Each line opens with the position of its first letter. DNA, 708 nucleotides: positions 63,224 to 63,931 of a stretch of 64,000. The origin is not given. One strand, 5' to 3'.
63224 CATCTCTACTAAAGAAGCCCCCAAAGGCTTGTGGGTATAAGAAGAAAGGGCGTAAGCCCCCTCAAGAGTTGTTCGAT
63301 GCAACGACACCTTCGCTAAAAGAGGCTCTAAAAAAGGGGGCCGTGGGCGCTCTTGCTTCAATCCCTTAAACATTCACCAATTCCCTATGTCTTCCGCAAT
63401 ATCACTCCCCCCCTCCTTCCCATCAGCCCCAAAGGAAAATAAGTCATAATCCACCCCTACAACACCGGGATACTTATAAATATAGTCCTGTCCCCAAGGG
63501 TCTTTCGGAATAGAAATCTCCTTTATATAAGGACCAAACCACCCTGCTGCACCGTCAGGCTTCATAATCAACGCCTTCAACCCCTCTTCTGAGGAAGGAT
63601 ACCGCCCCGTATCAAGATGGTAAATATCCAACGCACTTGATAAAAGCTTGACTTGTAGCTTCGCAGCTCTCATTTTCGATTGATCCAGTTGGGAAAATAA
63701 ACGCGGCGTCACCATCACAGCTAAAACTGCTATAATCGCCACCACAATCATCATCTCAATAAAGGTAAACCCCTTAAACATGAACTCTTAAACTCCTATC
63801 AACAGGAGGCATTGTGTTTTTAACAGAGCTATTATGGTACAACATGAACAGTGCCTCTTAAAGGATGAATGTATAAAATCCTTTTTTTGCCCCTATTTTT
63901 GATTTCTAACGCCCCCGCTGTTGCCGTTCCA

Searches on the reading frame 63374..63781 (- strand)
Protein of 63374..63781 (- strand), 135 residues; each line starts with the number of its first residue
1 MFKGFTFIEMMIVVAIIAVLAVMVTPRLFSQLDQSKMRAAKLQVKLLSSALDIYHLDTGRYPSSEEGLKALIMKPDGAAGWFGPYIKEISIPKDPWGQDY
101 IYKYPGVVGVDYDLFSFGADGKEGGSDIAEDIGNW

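Call 44: search_protein_families(library=pfam, proteins=[window:63374-63781:-], max_evalue=0.001)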
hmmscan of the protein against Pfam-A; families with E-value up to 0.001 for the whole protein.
window:63374-63781:- (135 aa): 2 families
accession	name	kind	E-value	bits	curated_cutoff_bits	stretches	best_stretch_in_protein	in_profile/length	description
PF08334.16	T2SSG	-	3.3e-38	130.5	21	1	27-135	1-108/108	Type II secretion system (T2SS), protein G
PF07963.17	N_methyl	-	2.3e-06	27.3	21.2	1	3-24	5-26/27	Prokaryotic N-terminal methylation motif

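Call 64: find_encoding_contigs(protein=window:63374-63781:-, flank=10000)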
Protein window:63374-63781:- (135 aa): no gene with exactly this product is on record in the collection.
